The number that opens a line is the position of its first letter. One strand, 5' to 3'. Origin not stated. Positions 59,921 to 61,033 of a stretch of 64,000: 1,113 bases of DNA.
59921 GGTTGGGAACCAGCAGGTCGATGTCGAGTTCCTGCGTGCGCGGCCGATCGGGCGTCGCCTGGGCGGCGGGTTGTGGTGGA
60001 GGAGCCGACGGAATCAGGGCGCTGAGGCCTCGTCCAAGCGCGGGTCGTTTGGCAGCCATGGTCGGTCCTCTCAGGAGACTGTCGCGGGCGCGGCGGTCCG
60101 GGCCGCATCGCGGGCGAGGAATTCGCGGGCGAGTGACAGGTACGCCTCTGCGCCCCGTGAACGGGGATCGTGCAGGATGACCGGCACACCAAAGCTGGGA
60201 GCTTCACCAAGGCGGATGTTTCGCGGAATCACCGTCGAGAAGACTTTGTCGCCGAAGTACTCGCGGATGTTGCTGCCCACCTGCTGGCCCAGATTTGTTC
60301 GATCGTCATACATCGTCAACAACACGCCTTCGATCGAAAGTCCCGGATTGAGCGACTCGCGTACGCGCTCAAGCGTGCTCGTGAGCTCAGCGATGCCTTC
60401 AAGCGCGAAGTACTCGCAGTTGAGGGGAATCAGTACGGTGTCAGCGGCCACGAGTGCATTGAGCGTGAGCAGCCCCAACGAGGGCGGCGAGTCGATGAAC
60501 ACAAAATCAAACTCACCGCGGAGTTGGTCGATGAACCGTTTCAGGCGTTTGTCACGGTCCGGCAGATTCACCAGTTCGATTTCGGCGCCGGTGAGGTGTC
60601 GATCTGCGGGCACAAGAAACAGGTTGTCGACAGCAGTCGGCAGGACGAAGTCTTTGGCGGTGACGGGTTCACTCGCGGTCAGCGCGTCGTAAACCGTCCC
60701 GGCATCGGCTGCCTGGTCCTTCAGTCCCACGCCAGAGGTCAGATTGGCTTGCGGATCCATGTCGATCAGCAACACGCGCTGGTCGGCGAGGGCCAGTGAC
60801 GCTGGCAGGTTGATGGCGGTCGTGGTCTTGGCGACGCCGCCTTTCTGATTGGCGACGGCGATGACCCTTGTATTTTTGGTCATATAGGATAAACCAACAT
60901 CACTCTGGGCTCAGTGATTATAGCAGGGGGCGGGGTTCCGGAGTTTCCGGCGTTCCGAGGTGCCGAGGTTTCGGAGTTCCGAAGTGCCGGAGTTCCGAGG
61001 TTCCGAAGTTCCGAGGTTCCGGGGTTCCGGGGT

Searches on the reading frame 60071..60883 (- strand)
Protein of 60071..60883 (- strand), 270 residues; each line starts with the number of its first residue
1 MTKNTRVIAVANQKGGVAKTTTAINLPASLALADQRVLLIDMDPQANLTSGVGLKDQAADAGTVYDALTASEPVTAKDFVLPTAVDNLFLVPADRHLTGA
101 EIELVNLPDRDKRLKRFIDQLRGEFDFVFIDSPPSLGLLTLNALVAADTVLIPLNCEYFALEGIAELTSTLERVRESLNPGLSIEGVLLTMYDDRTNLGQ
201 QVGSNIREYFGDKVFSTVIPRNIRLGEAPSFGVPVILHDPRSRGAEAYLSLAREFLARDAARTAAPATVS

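Call 5: search_protein_families(library=pfam, proteins=[window:60071-60883:-])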
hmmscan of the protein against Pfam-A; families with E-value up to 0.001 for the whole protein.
window:60071-60883:- (270 aa): 7 families
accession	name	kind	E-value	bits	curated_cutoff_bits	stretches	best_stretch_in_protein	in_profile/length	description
PF13614.12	AAA_31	-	7.7e-58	195.8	27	1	5-184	1-177/177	AAA domain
PF01656.29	CbiA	-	4.7e-26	91.6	25.4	1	8-235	1-125/125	CobQ/CobB/MinD/ParA nucleotide binding domain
PF09140.17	MipZ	-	1e-11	45.1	20.7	2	100-174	73-149/262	ATPase MipZ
PF10609.15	ParA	-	3.7e-09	36.8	27.1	1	5-146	3-135/246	NUBPL iron-transfer P-loop NTPase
PF06564.18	CBP_BcsQ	-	7.5e-09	35.9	21.3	1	7-155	3-146/234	Cellulose biosynthesis protein BcsQ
PF00142.24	Fer4_NifH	-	8.9e-06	25.8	25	1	13-51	7-45/271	4Fe-4S iron sulfur cluster binding proteins, NifH/frxC family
PF02374.21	ArsA_ATPase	-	1.6e-05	24.7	24.3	1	13-52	8-47/305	Anion-transporting ATPase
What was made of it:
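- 60071..60883 (-): parA (Soj-type Walker ATPase). Pfam PF13614 and PF01656 (call 5).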

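Call 11: find_encoding_contigs(protein=window:60071-60883:-, flank=10000, max_places=10)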
Protein window:60071-60883:- (270 aa): 2 contigs read that carry it; 2 places shown.
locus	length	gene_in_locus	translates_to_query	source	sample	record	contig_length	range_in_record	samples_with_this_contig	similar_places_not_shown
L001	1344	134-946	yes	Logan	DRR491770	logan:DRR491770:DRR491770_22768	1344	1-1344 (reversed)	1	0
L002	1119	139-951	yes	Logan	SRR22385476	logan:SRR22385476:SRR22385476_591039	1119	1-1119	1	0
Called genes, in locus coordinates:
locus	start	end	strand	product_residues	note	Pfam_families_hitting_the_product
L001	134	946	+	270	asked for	PF00142:Fer4_NifH (faint), PF01656:CbiA, PF02374:ArsA_ATPase (faint), PF06564:CBP_BcsQ, PF09140:MipZ (faint), PF10609:ParA, PF13614:AAA_31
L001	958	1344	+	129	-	?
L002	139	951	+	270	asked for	PF00142:Fer4_NifH (faint), PF01656:CbiA, PF02374:ArsA_ATPase (faint), PF06564:CBP_BcsQ, PF09140:MipZ (faint), PF10609:ParA, PF13614:AAA_31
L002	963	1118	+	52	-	?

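Call 47: find_homologous_proteins(query=window:60071-60883:-, max_evalue=1e-80)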
Query window:60071-60883:- (270 aa): 7614 proteins with E <= 1e-80 among 8000 candidates; the best 120 are listed.
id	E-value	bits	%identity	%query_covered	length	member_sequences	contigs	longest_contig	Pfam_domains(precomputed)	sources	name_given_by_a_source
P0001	1.0e-168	577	100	100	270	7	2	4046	PF00142.25,PF10609.16,PF01656.30,PF13614.13,PF09140.18,PF06564.19,PF02374.22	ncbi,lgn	ncbi:MAG: ParA family protein [Vicinamibacterales bacterium]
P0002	2.2e-164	563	97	100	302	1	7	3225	PF00142.25,PF10609.16,PF01656.30,PF13614.13,PF09140.18,PF06564.19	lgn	-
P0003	3.1e-144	497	87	96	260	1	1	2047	PF00142.25,PF10609.16,PF01656.30,PF13614.13,PF09140.18,PF06564.19,PF02374.22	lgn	-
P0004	4.4e-144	497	87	96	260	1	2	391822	PF00142.25,PF10609.16,PF01656.30,PF13614.13,PF09140.18,PF06564.19,PF02374.22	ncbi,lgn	-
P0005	4.9e-144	497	85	100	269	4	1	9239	PF00142.25,PF10609.16,PF01656.30,PF13614.13,PF09140.18,PF06564.19,PF02374.22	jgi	-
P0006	6.2e-142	490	83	100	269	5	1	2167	PF00142.25,PF10609.16,PF01656.30,PF13614.13,PF09140.18,PF06564.19,PF02374.22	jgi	-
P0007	1.8e-141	488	86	96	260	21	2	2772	PF00142.25,PF10609.16,PF01656.30,PF13614.13,PF09140.18,PF06564.19,PF02374.22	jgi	jgi:chromosome partitioning protein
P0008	2.7e-141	488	86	96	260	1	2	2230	PF00142.25,PF10609.16,PF01656.30,PF13614.13,PF09140.18,PF06564.19,PF02374.22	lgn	-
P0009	1.8e-140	485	84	99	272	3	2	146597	PF00142.25,PF10609.16,PF01656.30,PF13614.13,PF09140.18,PF06564.19,PF02374.22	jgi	jgi:chromosome partitioning protein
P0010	1.9e-140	485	86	96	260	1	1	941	PF00142.25,PF10609.16,PF01656.30,PF13614.13,PF09140.18,PF06564.19,PF02374.22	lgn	-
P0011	3.3e-140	484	86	96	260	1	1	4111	PF00142.25,PF10609.16,PF01656.30,PF13614.13,PF09140.18,PF06564.19,PF02374.22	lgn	-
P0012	3.5e-140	484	86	96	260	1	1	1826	PF00142.25,PF10609.16,PF01656.30,PF13614.13,PF09140.18,PF06564.19,PF02374.22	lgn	-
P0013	4.8e-140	483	85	96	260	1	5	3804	PF00142.25,PF10609.16,PF01656.30,PF13614.13,PF09140.18,PF06564.19,PF02374.22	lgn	-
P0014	5.4e-140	483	85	96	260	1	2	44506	PF00142.25,PF10609.16,PF01656.30,PF13614.13,PF09140.18,PF06564.19,PF02374.22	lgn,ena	-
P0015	7.0e-140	483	86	96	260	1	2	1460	PF00142.25,PF10609.16,PF01656.30,PF13614.13,PF09140.18,PF06564.19,PF02374.22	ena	-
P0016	8.8e-140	483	86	96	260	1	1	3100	PF00142.25,PF10609.16,PF01656.30,PF13614.13,PF09140.18,PF06564.19,PF02374.22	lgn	-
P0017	1.2e-139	482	86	96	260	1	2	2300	PF00142.25,PF10609.16,PF01656.30,PF13614.13,PF09140.18,PF06564.19,PF02374.22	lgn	-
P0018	1.6e-139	482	86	96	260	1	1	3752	PF00142.25,PF10609.16,PF01656.30,PF13614.13,PF09140.18,PF06564.19,PF02374.22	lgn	-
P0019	1.8e-139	482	85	96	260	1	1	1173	PF00142.25,PF10609.16,PF01656.30,PF13614.13,PF09140.18,PF06564.19,PF02374.22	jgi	jgi:chromosome partitioning protein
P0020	1.9e-139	482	85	96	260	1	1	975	PF00142.25,PF10609.16,PF01656.30,PF13614.13,PF09140.18,PF06564.19,PF02374.22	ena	-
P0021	2.3e-139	481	85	96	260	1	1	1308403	PF00142.25,PF10609.16,PF01656.30,PF13614.13,PF09140.18,PF06564.19,PF02374.22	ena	-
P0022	2.6e-139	481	85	96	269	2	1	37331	PF00142.25,PF10609.16,PF01656.30,PF13614.13,PF09140.18,PF06564.19,PF02374.22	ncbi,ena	-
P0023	3.1e-139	481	85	96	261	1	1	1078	PF00142.25,PF10609.16,PF01656.30,PF13614.13,PF09140.18,PF06564.19,PF02374.22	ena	-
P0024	3.2e-139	481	85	96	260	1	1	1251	PF00142.25,PF10609.16,PF01656.30,PF13614.13,PF09140.18,PF06564.19,PF02374.22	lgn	-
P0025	3.5e-139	481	85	96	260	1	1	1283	PF00142.25,PF10609.16,PF01656.30,PF13614.13,PF09140.18,PF06564.19,PF02374.22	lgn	-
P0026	3.6e-139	481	85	96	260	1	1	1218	PF00142.25,PF10609.16,PF01656.30,PF13614.13,PF09140.18,PF06564.19,PF02374.22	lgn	-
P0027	5.0e-139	480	85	96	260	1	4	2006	PF00142.25,PF10609.16,PF01656.30,PF13614.13,PF09140.18,PF06564.19,PF02374.22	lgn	-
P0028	5.9e-139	480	85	96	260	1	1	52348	PF00142.25,PF10609.16,PF01656.30,PF13614.13,PF09140.18,PF06564.19,PF02374.22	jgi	-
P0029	6.1e-139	480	84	96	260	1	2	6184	PF00142.25,PF10609.16,PF01656.30,PF13614.13,PF09140.18,PF06564.19,PF02374.22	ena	-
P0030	6.5e-139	480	85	96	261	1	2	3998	PF00142.25,PF10609.16,PF01656.30,PF13614.13,PF09140.18,PF06564.19,PF02374.22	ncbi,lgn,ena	-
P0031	7.1e-139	480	85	95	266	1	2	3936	PF00142.25,PF10609.16,PF01656.30,PF13614.13,PF09140.18,PF06564.19,PF02374.22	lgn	-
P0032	8.5e-139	479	84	96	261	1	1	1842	PF00142.25,PF10609.16,PF01656.30,PF13614.13,PF09140.18,PF06564.19,PF02374.22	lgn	-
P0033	9.0e-139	479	85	96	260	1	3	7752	PF00142.25,PF10609.16,PF01656.30,PF13614.13,PF09140.18,PF06564.19,PF02374.22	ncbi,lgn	-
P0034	9.5e-139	479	83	99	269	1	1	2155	PF00142.25,PF10609.16,PF01656.30,PF13614.13,PF09140.18,PF06564.19,PF02374.22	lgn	-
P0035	1.2e-138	479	84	96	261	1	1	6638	PF00142.25,PF10609.16,PF01656.30,PF13614.13,PF09140.18,PF06564.19,PF02374.22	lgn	-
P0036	2.7e-138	478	85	96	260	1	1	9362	PF00142.25,PF10609.16,PF01656.30,PF13614.13,PF09140.18,PF06564.19,PF02374.22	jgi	jgi:chromosome partitioning protein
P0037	2.7e-138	478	85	96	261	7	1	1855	PF00142.25,PF10609.16,PF01656.30,PF13614.13,PF09140.18,PF06564.19,PF02374.22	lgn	-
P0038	3.4e-138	477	83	98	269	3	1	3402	PF00142.25,PF10609.16,PF01656.30,PF13614.13,PF09140.18,PF06564.19,PF02374.22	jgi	-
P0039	3.9e-138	477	82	99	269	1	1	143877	PF00142.25,PF10609.16,PF01656.30,PF13614.13,PF09140.18,PF06564.19,PF02374.22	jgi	jgi:chromosome partitioning protein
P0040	4.1e-138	477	85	96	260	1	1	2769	PF00142.25,PF10609.16,PF01656.30,PF13614.13,PF09140.18,PF06564.19,PF02374.22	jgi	jgi:chromosome partitioning protein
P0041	4.4e-138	477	84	96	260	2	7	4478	PF00142.25,PF10609.16,PF01656.30,PF13614.13,PF09140.18,PF06564.19,PF02374.22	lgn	-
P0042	1.0e-137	476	84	96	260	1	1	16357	PF00142.25,PF10609.16,PF01656.30,PF13614.13,PF09140.18,PF06564.19,PF02374.22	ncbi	-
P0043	1.1e-137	476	82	99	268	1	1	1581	PF00142.25,PF10609.16,PF01656.30,PF13614.13,PF09140.18,PF06564.19,PF02374.22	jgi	-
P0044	2.4e-137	475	84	96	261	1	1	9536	PF00142.25,PF10609.16,PF01656.30,PF13614.13,PF09140.18,PF06564.19,PF02374.22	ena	-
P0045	3.3e-134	464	80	99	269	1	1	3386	PF10609.16,PF01656.30,PF13614.13,PF09140.18,PF06564.19,PF02374.22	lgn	-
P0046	1.8e-132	459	80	98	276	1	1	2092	PF00142.25,PF10609.16,PF01656.30,PF13614.13,PF09140.18,PF06564.19,PF02374.22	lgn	-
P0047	1.8e-132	459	80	98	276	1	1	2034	PF00142.25,PF10609.16,PF01656.30,PF13614.13,PF09140.18,PF06564.19,PF02374.22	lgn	-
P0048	2.0e-132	458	82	97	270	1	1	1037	PF00142.25,PF10609.16,PF01656.30,PF13614.13,PF09140.18,PF06564.19,PF02374.22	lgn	-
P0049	2.5e-132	458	81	98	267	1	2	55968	PF00142.25,PF10609.16,PF01656.30,PF13614.13,PF09140.18,PF06564.19,PF02374.22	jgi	-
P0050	2.6e-132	458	80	98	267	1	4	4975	PF00142.25,PF10609.16,PF01656.30,PF13614.13,PF09140.18,PF06564.19,PF02374.22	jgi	-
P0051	8.3e-132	456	80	100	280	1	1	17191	PF00142.25,PF10609.16,PF01656.30,PF13614.13,PF09140.18,PF06564.19,PF02374.22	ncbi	-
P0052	1.2e-131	456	80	96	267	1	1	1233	PF00142.25,PF10609.16,PF01656.30,PF13614.13,PF09140.18,PF06564.19,PF02374.22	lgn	-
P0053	1.7e-131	455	80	96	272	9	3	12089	PF00142.25,PF10609.16,PF01656.30,PF13614.13,PF09140.18,PF06564.19,PF02374.22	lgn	-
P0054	4.2e-131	454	79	99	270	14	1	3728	PF00142.25,PF10609.16,PF01656.30,PF13614.13,PF09140.18,PF06564.19,PF02374.22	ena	-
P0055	4.6e-131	454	79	97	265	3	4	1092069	PF00142.25,PF10609.16,PF01656.30,PF13614.13,PF09140.18,PF06564.19,PF02374.22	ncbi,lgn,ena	-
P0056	2.4e-130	452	79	96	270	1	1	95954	PF00142.25,PF10609.16,PF01656.30,PF13614.13,PF09140.18,PF06564.19,PF02374.22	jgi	jgi:chromosome partitioning protein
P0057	2.5e-130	452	80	98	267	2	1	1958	PF00142.25,PF10609.16,PF01656.30,PF13614.13,PF09140.18,PF06564.19,PF02374.22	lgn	-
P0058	5.7e-130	450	80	97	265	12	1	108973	PF00142.25,PF10609.16,PF01656.30,PF13614.13,PF09140.18,PF06564.19,PF02374.22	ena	-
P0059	9.6e-130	450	80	96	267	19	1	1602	PF00142.25,PF10609.16,PF01656.30,PF13614.13,PF09140.18,PF06564.19,PF02374.22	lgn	-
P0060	5.8e-129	447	80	96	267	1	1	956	PF10609.16,PF01656.30,PF13614.13,PF09140.18,PF06564.19,PF02374.22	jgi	-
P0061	5.4e-128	444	80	96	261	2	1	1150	PF00142.25,PF10609.16,PF01656.30,PF13614.13,PF09140.18,PF06564.19,PF02374.22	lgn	-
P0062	1.3e-127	443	78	98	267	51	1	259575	PF00142.25,PF10609.16,PF01656.30,PF13614.13,PF09140.18,PF06564.19,PF02374.22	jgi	-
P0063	1.6e-127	442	78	97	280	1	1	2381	PF00142.25,PF10609.16,PF01656.30,PF13614.13,PF09140.18,PF06564.19,PF02374.22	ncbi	-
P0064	1.9e-127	442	78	96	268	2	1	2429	PF00142.25,PF10609.16,PF01656.30,PF13614.13,PF09140.18,PF06564.19,PF02374.22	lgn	-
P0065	3.7e-127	441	77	99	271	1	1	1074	PF00142.25,PF10609.16,PF01656.30,PF13614.13,PF09140.18,PF06564.19,PF02374.22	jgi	-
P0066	3.3e-126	438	78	95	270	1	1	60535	PF00142.25,PF10609.16,PF01656.30,PF13614.13,PF09140.18,PF06564.19,PF02374.22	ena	-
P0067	8.8e-126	437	76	97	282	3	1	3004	PF00142.25,PF10609.16,PF01656.30,PF13614.13,PF09140.18,PF06564.19,PF02374.22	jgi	jgi:chromosome partitioning protein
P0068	2.5e-125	435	77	100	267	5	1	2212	PF00142.25,PF10609.16,PF01656.30,PF13614.13,PF09140.18,PF06564.19,PF02374.22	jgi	jgi:chromosome partitioning protein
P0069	3.1e-125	435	77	98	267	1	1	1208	PF00142.25,PF10609.16,PF01656.30,PF13614.13,PF09140.18,PF06564.19,PF02374.22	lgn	-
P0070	3.1e-125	435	76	96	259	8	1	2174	PF00142.25,PF10609.16,PF01656.30,PF13614.13,PF09140.18,PF06564.19,PF02374.22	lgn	-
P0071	3.3e-125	435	77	97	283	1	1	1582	PF10609.16,PF01656.30,PF13614.13,PF09140.18,PF06564.19,PF02374.22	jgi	jgi:chromosome partitioning protein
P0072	4.0e-125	435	75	100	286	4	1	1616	PF00142.25,PF10609.16,PF01656.30,PF13614.13,PF09140.18,PF06564.19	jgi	-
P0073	4.6e-125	434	77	97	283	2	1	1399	PF10609.16,PF01656.30,PF13614.13,PF09140.18,PF06564.19,PF02374.22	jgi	jgi:chromosome partitioning protein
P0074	5.0e-125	434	80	93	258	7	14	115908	PF00142.25,PF10609.16,PF01656.30,PF13614.13,PF09140.18,PF06564.19,PF02374.22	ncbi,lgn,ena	-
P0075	6.1e-125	434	77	96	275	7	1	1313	PF00142.25,PF10609.16,PF01656.30,PF13614.13,PF09140.18,PF06564.19,PF02374.22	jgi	jgi:chromosome partitioning protein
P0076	8.4e-125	434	76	96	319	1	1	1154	PF00142.25,PF10609.16,PF01656.30,PF13614.13,PF09140.18,PF06564.19,PF02374.22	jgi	jgi:chromosome partitioning protein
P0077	8.5e-125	433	76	96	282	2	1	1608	PF00142.25,PF10609.16,PF01656.30,PF13614.13,PF09140.18,PF06564.19,PF02374.22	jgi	jgi:chromosome partitioning protein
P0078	8.8e-125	433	76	94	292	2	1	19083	PF00142.25,PF10609.16,PF01656.30,PF13614.13,PF09140.18,PF06564.19,PF02374.22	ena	-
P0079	1.3e-124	433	76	98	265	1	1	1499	PF00142.25,PF10609.16,PF01656.30,PF13614.13,PF09140.18,PF06564.19,PF02374.22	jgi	jgi:chromosome partitioning protein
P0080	2.0e-124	432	75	99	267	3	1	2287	PF00142.25,PF10609.16,PF01656.30,PF13614.13,PF09140.18,PF06564.19,PF02374.22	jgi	jgi:chromosome partitioning protein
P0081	2.2e-124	432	77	97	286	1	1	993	PF10609.16,PF01656.30,PF13614.13,PF09140.18,PF06564.19,PF02374.22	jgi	-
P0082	2.4e-124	432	77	96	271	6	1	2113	PF00142.25,PF10609.16,PF01656.30,PF13614.13,PF09140.18,PF06564.19,PF02374.22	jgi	jgi:chromosome partitioning protein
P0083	3.0e-124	432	73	100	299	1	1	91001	PF00142.25,PF10609.16,PF01656.30,PF13614.13,PF09140.18,PF06564.19,PF02374.22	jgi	jgi:chromosome partitioning protein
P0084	3.5e-124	431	75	99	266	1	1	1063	PF00142.25,PF10609.16,PF01656.30,PF13614.13,PF09140.18,PF06564.19,PF02374.22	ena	-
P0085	5.9e-124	431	78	94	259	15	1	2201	PF00142.25,PF10609.16,PF01656.30,PF13614.13,PF09140.18,PF06564.19,PF02374.22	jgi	jgi:chromosome partitioning protein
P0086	6.6e-124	431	75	100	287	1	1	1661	PF00142.25,PF10609.16,PF01656.30,PF13614.13,PF09140.18,PF06564.19,PF02374.22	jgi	jgi:chromosome partitioning protein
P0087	7.3e-124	430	76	97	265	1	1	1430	PF00142.25,PF10609.16,PF01656.30,PF13614.13,PF09140.18,PF06564.19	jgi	jgi:chromosome partitioning protein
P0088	1.0e-123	430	75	96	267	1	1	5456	PF00142.25,PF10609.16,PF01656.30,PF13614.13,PF09140.18,PF06564.19,PF02374.22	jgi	jgi:chromosome partitioning protein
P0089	1.4e-123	429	77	93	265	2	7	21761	PF00142.25,PF10609.16,PF01656.30,PF13614.13,PF09140.18,PF06564.19,PF02374.22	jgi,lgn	-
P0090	1.5e-123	429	73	100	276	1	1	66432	PF00142.25,PF10609.16,PF01656.30,PF13614.13,PF09140.18,PF06564.19,PF02374.22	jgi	jgi:chromosome partitioning protein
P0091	1.5e-123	429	77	95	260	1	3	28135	PF00142.25,PF10609.16,PF01656.30,PF13614.13,PF09140.18,PF06564.19,PF02374.22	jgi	jgi:chromosome partitioning protein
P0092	1.7e-123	429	76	94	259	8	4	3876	PF00142.25,PF10609.16,PF01656.30,PF13614.13,PF09140.18,PF06564.19,PF02374.22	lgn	-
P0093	1.7e-123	429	74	96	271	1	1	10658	PF00142.25,PF10609.16,PF01656.30,PF13614.13,PF09140.18,PF06564.19,PF02374.22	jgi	jgi:chromosome partitioning protein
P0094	2.0e-123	429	73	99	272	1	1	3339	PF00142.25,PF10609.16,PF01656.30,PF13614.13,PF09140.18,PF06564.19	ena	-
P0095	2.1e-123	429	76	95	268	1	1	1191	PF00142.25,PF10609.16,PF01656.30,PF13614.13,PF09140.18,PF06564.19,PF02374.22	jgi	jgi:chromosome partitioning protein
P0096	2.2e-123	429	75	96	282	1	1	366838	PF00142.25,PF10609.16,PF01656.30,PF13614.13,PF09140.18,PF06564.19,PF02374.22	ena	-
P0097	2.2e-123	429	76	98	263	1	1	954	PF00142.25,PF10609.16,PF01656.30,PF13614.13,PF09140.18,PF06564.19,PF02374.22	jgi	-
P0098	3.6e-123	428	76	96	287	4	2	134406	PF00142.25,PF10609.16,PF01656.30,PF13614.13,PF09140.18,PF06564.19,PF02374.22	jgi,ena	jgi:chromosome partitioning protein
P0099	4.5e-123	428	77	93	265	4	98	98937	PF00142.25,PF10609.16,PF01656.30,PF13614.13,PF09140.18,PF06564.19,PF02374.22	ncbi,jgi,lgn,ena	ncbi:MAG: ParA family protein [Acidobacteriota bacterium]|jgi:chromosome partitioning protein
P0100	5.0e-123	428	76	96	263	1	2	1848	PF00142.25,PF10609.16,PF01656.30,PF13614.13,PF09140.18,PF06564.19,PF02374.22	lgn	-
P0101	5.0e-123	428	77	94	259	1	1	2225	PF00142.25,PF10609.16,PF01656.30,PF13614.13,PF09140.18,PF06564.19,PF02374.22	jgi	jgi:chromosome partitioning protein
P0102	5.2e-123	428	75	99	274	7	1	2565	PF00142.25,PF10609.16,PF01656.30,PF13614.13,PF09140.18,PF06564.19,PF02374.22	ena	-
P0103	5.5e-123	428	76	97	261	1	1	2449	PF00142.25,PF10609.16,PF01656.30,PF13614.13,PF09140.18,PF06564.19,PF02374.22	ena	-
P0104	6.1e-123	427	75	97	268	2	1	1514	PF00142.25,PF10609.16,PF01656.30,PF13614.13,PF09140.18,PF06564.19,PF02374.22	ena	-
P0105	6.4e-123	427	75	95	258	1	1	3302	PF00142.25,PF10609.16,PF01656.30,PF13614.13,PF09140.18,PF06564.19,PF02374.22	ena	-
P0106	6.6e-123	427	74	99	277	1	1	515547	PF00142.25,PF10609.16,PF01656.30,PF13614.13,PF09140.18,PF06564.19,PF02374.22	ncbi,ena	-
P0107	6.7e-123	427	73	98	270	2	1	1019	PF00142.25,PF10609.16,PF01656.30,PF13614.13,PF09140.18,PF06564.19,PF02374.22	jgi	jgi:chromosome partitioning protein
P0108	7.6e-123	427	75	99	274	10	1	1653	PF00142.25,PF10609.16,PF01656.30,PF13614.13,PF09140.18,PF06564.19,PF02374.22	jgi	-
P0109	8.4e-123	427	75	95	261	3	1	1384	PF00142.25,PF10609.16,PF01656.30,PF13614.13,PF09140.18,PF06564.19,PF02374.22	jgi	jgi:chromosome partitioning protein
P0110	1.0e-122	427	75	99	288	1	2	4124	PF00142.25,PF10609.16,PF01656.30,PF13614.13,PF09140.18,PF06564.19,PF02374.22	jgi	jgi:chromosome partitioning protein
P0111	1.1e-122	427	76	94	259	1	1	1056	PF00142.25,PF10609.16,PF01656.30,PF13614.13,PF09140.18,PF06564.19,PF02374.22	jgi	jgi:chromosome partitioning protein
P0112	1.2e-122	426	75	96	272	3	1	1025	PF00142.25,PF10609.16,PF01656.30,PF13614.13,PF09140.18,PF06564.19,PF02374.22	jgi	jgi:chromosome partitioning protein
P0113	1.3e-122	426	77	95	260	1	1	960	PF00142.25,PF10609.16,PF01656.30,PF13614.13,PF09140.18,PF06564.19,PF02374.22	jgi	jgi:chromosome partitioning protein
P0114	1.6e-122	426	76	97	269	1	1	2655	PF00142.25,PF10609.16,PF01656.30,PF13614.13,PF09140.18,PF06564.19,PF02374.22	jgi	jgi:chromosome partitioning protein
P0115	1.9e-122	426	76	99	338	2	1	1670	PF00142.25,PF10609.16,PF01656.30,PF13614.13,PF09140.18,PF06564.19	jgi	jgi:chromosome partitioning protein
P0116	1.9e-122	426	74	98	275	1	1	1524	PF00142.25,PF10609.16,PF01656.30,PF13614.13,PF09140.18,PF06564.19,PF02374.22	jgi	jgi:chromosome partitioning protein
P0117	2.1e-122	426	75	97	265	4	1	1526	PF00142.25,PF10609.16,PF01656.30,PF13614.13,PF09140.18,PF06564.19,PF02374.22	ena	-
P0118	2.3e-122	425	76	94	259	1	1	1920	PF00142.25,PF10609.16,PF01656.30,PF13614.13,PF09140.18,PF06564.19,PF02374.22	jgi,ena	-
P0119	2.4e-122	425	73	99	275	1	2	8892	PF00142.25,PF10609.16,PF01656.30,PF13614.13,PF09140.18,PF06564.19,PF02374.22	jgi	jgi:chromosome partitioning protein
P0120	2.8e-122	425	76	94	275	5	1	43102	PF00142.25,PF10609.16,PF01656.30,PF13614.13,PF09140.18,PF06564.19,PF02374.22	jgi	jgi:chromosome partitioning protein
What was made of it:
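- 60071..60883 (-): NCBI names it 'MAG: ParA family protein [Vicinamibacterales bacterium]' (call 47).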

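Call 48: find_encoding_contigs(protein=P0002, flank=10000, max_places=7)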
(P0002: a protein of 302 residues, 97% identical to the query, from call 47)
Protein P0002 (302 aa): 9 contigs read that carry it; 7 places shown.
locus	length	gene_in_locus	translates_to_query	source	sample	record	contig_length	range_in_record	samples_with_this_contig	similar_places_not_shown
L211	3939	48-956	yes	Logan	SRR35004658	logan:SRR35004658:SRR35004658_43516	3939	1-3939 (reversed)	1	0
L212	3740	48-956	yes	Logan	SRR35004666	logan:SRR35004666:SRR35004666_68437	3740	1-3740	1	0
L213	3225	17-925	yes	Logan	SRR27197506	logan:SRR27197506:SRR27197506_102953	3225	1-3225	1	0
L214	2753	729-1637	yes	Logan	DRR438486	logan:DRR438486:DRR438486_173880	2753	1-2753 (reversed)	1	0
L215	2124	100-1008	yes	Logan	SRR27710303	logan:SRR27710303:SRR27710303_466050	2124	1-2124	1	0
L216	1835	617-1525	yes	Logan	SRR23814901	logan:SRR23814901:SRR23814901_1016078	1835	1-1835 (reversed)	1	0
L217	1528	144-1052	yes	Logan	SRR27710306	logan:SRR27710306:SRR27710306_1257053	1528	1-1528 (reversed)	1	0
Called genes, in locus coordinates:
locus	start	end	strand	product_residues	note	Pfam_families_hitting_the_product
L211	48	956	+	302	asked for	PF00142:Fer4_NifH (faint), PF06564:CBP_BcsQ, PF09140:MipZ (faint), PF10609:ParA, PF13614:AAA_31, PF01656:CbiA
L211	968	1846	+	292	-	PF02195:ParB_N, PF08535:KorB (faint), PF17762:HTH_ParB, PF23552:ParB_C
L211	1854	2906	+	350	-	PF00586:AIRS, PF02769:AIRS_C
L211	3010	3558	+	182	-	PF00213:OSCP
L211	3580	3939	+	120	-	?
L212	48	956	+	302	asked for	PF00142:Fer4_NifH (faint), PF06564:CBP_BcsQ, PF09140:MipZ (faint), PF10609:ParA, PF13614:AAA_31, PF01656:CbiA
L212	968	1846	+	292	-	PF02195:ParB_N, PF08535:KorB (faint), PF17762:HTH_ParB, PF23552:ParB_C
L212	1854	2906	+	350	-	PF00586:AIRS, PF02769:AIRS_C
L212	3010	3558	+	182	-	PF00213:OSCP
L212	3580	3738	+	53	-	?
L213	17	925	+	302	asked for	PF00142:Fer4_NifH (faint), PF06564:CBP_BcsQ, PF09140:MipZ (faint), PF10609:ParA, PF13614:AAA_31, PF01656:CbiA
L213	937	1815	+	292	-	PF02195:ParB_N, PF08535:KorB (faint), PF17762:HTH_ParB, PF23552:ParB_C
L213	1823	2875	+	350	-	PF00586:AIRS, PF02769:AIRS_C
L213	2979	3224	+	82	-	?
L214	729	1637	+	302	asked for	PF00142:Fer4_NifH (faint), PF06564:CBP_BcsQ, PF09140:MipZ (faint), PF10609:ParA, PF13614:AAA_31, PF01656:CbiA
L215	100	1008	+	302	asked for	PF00142:Fer4_NifH (faint), PF06564:CBP_BcsQ, PF09140:MipZ (faint), PF10609:ParA, PF13614:AAA_31, PF01656:CbiA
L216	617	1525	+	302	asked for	PF00142:Fer4_NifH (faint), PF06564:CBP_BcsQ, PF09140:MipZ (faint), PF10609:ParA, PF13614:AAA_31, PF01656:CbiA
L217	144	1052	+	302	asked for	PF00142:Fer4_NifH (faint), PF06564:CBP_BcsQ, PF09140:MipZ (faint), PF10609:ParA, PF13614:AAA_31, PF01656:CbiA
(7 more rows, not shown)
